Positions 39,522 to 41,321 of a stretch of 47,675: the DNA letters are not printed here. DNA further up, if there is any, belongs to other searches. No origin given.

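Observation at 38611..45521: Orphan O-acylation module: one MBOAT plus four AlgJ/AlgX-like paralogues, with no polysaccharide synthase nearby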

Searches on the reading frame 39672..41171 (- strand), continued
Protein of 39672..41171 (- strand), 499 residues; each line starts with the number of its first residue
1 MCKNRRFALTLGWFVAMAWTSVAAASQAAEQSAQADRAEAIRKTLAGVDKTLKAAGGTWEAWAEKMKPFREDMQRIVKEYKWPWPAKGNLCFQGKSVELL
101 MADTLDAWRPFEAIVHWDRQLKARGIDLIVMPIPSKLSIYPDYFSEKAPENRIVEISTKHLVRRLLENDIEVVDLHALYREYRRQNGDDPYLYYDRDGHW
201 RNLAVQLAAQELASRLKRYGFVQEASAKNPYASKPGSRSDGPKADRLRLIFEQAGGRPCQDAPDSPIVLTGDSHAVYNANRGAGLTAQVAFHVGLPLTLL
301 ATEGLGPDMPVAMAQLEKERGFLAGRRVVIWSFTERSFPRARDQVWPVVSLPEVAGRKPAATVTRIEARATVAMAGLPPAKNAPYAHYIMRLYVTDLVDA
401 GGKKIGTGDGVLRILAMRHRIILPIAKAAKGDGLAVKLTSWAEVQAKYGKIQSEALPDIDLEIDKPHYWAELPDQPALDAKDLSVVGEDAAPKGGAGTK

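Call 57: find_encoding_contigs(protein=P0013, flank=8000, max_places=1)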
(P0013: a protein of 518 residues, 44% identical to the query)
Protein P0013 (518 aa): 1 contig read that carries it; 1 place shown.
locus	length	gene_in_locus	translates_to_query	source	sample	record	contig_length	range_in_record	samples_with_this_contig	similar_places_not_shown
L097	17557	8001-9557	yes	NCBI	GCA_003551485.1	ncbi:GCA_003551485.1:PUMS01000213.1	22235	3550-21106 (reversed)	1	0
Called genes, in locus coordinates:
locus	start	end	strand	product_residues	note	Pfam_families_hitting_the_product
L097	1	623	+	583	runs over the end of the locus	?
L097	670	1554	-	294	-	-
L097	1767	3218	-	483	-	PF00146:NADHdh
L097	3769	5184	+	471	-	PF13230:GATase_4 (weak), PF13522:GATase_6, PF13537:GATase_7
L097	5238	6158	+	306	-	PF01882:DUF58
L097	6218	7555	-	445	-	PF00884:Sulfatase, PF01663:Phosphodiest (faint), PF16347:SGSH_C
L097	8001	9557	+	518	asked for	PF16822:ALGX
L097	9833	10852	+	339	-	PF00149:Metallophos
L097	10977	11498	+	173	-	-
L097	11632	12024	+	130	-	-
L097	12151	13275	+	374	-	-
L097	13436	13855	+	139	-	-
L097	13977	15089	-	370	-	PF00532:Peripla_BP_1, PF13377:Peripla_BP_3, PF00165:HTH_AraC (weak), PF12833:HTH_18, PF00165:HTH_AraC (weak)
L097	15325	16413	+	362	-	PF25275:Golvesin_C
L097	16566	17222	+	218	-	PF07963:N_methyl (weak)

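Call 58: find_encoding_contigs(protein=P0023, flank=8000, max_places=2)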
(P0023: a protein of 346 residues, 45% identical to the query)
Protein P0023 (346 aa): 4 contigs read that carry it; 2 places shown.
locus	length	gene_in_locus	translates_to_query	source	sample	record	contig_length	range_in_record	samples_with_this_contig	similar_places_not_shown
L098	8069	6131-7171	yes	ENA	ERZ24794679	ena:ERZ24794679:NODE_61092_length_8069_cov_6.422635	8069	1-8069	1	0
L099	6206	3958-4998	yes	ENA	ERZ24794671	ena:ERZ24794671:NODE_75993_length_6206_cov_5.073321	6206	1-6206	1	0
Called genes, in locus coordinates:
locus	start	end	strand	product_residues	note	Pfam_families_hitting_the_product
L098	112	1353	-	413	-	PF14100:DUF6807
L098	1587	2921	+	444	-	PF01011:PQQ (faint), PF13570:Beta-prop_ACSF4, PF13360:PQQ_2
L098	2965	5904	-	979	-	PF08531:Bac_rhamnosid_N, PF17389:Bac_rhamnosid6H, PF22422:MGH1-like_GH, PF06202:GDE_C (weak), PF17390:Bac_rhamnosid_C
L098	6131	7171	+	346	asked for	PF16822:ALGX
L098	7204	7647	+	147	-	PF09719:C_GCAxxG_C_C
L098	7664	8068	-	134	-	?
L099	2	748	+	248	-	?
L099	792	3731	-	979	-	PF08531:Bac_rhamnosid_N, PF17389:Bac_rhamnosid6H, PF22422:MGH1-like_GH, PF06202:GDE_C, PF17390:Bac_rhamnosid_C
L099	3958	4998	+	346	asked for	PF16822:ALGX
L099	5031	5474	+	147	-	PF09719:C_GCAxxG_C_C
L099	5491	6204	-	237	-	?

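Call 59: find_encoding_contigs(protein=P0027, flank=8000, max_places=1)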
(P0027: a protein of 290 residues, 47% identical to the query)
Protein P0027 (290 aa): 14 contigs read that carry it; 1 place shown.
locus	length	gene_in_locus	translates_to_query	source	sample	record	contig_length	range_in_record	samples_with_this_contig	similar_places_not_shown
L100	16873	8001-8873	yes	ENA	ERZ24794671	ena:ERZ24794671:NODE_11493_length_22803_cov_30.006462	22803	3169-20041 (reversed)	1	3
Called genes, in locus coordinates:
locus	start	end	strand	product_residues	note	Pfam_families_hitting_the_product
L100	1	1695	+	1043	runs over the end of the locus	PF04055:Radical_SAM, PF13353:Fer4_12, PF00037:Fer4 (faint), PF12838:Fer4_7 (weak), PF13187:Fer4_9 (weak), PF13237:Fer4_10, PF02901:PFL-like, PF01228:Gly_radical, +2 more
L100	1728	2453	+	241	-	-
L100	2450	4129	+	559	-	-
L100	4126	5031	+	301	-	-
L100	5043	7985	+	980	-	-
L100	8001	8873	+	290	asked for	PF16822:ALGX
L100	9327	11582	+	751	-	PF13472:Lipase_GDSL_2 (weak), PF13360:PQQ_2 (weak)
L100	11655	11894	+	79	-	-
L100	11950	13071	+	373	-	PF00514:Arm (faint), PF02985:HEAT (faint), PF13513:HEAT_EZ (faint), PF13646:HEAT_2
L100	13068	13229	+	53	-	-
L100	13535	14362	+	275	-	PF08843:AbiEii (faint)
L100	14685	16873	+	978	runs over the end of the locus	PF13360:PQQ_2 (faint)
